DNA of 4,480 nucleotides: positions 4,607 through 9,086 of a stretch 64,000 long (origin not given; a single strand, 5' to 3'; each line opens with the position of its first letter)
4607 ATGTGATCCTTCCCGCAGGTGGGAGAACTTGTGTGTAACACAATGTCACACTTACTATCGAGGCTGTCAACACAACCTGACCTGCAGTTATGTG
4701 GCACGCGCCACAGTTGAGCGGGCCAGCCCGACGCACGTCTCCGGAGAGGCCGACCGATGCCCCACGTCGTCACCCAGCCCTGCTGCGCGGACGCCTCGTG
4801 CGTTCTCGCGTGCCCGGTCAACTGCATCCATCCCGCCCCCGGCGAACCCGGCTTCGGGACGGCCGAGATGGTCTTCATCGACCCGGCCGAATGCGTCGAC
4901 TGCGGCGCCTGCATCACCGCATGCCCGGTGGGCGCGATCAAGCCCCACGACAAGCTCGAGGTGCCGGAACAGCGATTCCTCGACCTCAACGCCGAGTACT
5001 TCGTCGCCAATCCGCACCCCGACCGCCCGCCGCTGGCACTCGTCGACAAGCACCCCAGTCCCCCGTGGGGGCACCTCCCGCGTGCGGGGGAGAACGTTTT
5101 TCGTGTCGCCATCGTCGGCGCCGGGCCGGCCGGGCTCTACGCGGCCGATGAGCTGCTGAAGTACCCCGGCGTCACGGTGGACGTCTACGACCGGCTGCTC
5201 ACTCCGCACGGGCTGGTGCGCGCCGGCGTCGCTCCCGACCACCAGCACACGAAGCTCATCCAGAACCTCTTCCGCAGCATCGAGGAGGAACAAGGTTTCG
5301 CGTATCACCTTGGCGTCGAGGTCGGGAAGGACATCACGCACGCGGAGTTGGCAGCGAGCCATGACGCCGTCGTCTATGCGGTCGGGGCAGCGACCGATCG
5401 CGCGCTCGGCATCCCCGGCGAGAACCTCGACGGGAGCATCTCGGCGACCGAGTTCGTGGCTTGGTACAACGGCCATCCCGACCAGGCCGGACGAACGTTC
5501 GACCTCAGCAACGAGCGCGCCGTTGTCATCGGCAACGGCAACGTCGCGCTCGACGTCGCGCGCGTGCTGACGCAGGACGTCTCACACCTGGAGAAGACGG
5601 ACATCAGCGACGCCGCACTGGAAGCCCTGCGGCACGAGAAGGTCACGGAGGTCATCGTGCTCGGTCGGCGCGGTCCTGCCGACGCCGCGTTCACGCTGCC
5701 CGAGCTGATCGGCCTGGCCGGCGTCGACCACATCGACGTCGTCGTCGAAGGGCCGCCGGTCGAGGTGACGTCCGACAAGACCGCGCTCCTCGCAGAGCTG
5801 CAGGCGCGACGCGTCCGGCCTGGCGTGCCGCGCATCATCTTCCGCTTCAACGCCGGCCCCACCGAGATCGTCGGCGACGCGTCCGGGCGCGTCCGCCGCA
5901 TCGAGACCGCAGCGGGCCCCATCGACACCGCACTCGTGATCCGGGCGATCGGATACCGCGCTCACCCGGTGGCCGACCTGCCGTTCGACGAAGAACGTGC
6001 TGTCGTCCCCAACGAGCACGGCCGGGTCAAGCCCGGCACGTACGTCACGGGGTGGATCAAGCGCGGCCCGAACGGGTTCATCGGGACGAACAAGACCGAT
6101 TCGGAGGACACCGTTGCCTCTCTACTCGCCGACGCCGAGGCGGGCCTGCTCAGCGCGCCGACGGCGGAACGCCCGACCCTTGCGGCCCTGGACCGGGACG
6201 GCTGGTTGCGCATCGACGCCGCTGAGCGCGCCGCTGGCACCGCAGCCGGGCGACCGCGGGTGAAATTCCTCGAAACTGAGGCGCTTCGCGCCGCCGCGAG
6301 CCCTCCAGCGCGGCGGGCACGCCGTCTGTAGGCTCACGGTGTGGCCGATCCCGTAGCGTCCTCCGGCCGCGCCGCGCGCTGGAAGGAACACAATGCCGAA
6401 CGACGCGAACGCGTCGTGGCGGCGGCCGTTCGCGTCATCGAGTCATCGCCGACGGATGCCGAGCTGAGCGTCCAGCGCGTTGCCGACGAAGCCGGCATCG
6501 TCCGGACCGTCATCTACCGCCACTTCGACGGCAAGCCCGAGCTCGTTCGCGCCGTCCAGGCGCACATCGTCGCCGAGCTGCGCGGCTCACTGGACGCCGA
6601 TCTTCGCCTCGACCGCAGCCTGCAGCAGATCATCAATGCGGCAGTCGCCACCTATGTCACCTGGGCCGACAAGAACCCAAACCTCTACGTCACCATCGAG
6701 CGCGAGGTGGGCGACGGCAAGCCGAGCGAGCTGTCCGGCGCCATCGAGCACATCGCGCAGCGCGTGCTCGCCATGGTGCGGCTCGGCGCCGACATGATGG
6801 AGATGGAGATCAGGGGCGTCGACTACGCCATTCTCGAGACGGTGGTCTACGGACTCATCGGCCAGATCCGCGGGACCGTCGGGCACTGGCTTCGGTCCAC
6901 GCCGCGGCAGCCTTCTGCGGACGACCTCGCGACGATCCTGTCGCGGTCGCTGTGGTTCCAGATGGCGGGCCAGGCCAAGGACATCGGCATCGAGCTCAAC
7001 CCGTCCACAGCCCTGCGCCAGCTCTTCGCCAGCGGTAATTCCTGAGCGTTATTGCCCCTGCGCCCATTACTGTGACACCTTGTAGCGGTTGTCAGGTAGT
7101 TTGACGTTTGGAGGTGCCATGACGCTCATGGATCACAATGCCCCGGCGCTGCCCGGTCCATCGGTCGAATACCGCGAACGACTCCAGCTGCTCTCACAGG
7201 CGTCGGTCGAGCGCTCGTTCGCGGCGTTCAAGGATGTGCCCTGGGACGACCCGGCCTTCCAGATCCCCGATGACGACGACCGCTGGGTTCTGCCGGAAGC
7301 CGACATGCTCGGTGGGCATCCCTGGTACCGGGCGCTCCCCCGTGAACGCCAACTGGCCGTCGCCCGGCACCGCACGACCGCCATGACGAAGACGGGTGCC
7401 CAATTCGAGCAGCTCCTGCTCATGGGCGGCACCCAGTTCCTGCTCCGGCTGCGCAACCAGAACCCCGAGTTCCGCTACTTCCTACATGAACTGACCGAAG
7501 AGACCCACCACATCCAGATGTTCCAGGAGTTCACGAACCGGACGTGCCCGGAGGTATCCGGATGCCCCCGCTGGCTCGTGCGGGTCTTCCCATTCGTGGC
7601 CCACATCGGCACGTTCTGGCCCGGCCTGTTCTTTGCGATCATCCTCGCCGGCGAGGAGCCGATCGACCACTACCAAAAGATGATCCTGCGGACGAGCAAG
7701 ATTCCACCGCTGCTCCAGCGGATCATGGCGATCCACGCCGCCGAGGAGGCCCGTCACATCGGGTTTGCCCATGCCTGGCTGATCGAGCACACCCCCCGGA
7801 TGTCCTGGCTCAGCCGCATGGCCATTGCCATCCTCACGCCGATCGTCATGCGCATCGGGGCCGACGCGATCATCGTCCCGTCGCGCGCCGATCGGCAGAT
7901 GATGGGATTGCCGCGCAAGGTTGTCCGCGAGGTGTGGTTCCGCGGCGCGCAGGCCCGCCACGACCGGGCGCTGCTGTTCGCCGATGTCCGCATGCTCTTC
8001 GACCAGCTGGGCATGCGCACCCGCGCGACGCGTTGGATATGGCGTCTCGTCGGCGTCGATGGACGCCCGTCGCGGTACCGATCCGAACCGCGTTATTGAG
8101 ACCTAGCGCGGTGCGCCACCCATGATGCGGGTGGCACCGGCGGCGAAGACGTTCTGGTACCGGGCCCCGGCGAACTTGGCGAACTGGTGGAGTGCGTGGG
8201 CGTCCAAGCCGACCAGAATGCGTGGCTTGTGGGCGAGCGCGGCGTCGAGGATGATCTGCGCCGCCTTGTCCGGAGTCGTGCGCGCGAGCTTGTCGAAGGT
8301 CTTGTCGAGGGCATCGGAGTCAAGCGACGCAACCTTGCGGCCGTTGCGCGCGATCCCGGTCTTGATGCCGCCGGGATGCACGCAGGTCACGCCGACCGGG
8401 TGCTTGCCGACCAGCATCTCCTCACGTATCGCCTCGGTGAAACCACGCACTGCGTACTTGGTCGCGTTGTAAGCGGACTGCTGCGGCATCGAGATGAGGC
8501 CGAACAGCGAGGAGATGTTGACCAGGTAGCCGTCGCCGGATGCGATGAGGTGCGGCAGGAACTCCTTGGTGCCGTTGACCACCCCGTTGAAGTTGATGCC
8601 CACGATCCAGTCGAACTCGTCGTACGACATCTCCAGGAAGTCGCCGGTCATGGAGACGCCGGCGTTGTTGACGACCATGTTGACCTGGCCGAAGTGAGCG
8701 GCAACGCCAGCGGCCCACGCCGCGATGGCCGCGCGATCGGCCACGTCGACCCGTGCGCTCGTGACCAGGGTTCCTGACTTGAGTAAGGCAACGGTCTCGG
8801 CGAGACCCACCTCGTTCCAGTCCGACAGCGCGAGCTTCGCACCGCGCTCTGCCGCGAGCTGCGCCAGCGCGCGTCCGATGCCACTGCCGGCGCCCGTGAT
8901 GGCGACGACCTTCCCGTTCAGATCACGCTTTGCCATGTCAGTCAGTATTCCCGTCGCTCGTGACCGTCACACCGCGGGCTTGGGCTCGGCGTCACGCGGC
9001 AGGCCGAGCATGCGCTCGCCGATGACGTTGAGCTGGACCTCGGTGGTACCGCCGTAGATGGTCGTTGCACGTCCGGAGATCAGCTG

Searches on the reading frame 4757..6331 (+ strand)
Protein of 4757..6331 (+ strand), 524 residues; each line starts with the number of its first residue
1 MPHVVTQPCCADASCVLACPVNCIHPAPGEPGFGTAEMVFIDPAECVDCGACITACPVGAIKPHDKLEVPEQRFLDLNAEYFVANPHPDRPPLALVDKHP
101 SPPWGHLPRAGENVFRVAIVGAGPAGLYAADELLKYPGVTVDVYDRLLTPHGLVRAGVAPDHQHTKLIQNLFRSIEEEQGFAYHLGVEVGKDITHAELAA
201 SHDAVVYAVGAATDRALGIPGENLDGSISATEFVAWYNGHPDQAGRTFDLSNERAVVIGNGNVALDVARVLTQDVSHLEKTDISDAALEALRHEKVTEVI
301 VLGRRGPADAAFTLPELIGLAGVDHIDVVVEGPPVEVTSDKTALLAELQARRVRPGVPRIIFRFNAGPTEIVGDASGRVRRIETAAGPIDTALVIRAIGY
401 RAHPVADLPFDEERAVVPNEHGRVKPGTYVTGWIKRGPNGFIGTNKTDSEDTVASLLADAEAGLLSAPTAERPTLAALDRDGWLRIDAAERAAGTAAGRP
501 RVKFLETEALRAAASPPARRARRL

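Call 36: search_protein_families(library=pfam, proteins=[window:4757-6331:+], max_evalue=0.0001)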
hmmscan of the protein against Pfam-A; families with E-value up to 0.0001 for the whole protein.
window:4757-6331:+ (524 aa): 9 families
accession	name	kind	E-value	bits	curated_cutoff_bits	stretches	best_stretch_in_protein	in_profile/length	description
PF07992.20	Pyr_redox_2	-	3.1e-16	60.1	26.1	1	115-432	1-274/291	Pyridine nucleotide-disulphide oxidoreductase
PF00037.32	Fer4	-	4.4e-07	29.9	21.1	1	40-62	2-24/24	4Fe-4S binding domain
PF12838.12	Fer4_7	-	5.6e-07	30.4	27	1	14-60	7-52/52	4Fe-4S dicluster domain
PF13450.12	NAD_binding_8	-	4.7e-06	27.2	21.9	1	119-173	1-54/68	NAD(P)-binding Rossmann-like domain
PF12837.12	Fer4_6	-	2.9e-05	24.2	25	1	39-61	2-24/24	4Fe-4S binding domain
PF00070.33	Pyr_redox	-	5e-05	24.2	22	0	254-273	1-20/82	Pyridine nucleotide-disulphide oxidoreductase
PF01494.25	FAD_binding_3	-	5.3e-05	23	22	1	116-158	3-44/349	FAD binding domain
PF13237.11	Fer4_10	-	5.4e-05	23.5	25.5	1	39-64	2-29/53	4Fe-4S dicluster domain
PF13484.11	Fer4_16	-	7.6e-05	23.9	30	1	45-71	1-26/66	4Fe-4S double cluster binding domain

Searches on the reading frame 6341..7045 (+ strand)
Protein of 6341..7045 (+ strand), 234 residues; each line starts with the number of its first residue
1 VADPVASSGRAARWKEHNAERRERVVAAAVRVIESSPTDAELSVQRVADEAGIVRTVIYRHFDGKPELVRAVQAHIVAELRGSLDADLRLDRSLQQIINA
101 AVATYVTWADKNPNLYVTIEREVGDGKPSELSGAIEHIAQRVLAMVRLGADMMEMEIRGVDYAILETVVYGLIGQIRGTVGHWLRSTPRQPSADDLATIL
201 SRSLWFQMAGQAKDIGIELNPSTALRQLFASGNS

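Call 36: search_protein_families(library=pfam, proteins=[window:6341-7045:+], max_evalue=0.0001)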
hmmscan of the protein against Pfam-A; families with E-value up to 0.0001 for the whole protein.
window:6341-7045:+ (234 aa): 1 family
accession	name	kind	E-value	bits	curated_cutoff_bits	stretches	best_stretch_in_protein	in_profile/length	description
PF00440.29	TetR_N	-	5.2e-08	33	24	1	27-72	3-47/47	Bacterial regulatory proteins, tetR family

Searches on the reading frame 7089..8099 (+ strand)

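Call 36: search_protein_families(library=pfam, proteins=[window:7089-8099:+], max_evalue=0.0001)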
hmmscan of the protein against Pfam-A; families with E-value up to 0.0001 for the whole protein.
window:7089-8099:+ (336 aa): 1 family
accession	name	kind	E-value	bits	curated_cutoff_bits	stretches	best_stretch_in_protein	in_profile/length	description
PF11583.14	AurF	-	1.1e-74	251.6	29.6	1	27-308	3-282/282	P-aminobenzoate N-oxygenase AurF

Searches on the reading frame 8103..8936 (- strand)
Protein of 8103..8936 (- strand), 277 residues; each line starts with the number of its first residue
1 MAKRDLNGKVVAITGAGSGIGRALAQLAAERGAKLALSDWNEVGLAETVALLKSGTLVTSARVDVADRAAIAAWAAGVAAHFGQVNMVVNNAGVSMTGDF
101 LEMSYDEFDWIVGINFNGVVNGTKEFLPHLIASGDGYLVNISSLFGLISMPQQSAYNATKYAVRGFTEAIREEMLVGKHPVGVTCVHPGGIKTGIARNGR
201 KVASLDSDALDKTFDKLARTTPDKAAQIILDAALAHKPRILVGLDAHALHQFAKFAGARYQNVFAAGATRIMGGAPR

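Call 36: search_protein_families(library=pfam, proteins=[window:8103-8936:-], max_evalue=0.0001)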
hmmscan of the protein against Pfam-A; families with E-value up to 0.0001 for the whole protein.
window:8103-8936:- (277 aa): 3 families
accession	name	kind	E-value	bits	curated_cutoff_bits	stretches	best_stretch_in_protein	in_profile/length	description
PF00106.31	adh_short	-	7.8e-49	166.2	26.6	1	9-198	1-189/195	short chain dehydrogenase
PF13561.12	adh_short_C2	-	1.6e-36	126.5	27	1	15-216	1-201/236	Enoyl-(Acyl carrier protein) reductase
PF08659.16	KR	-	2.7e-13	50.7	22.6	1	12-173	4-166/180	KR domain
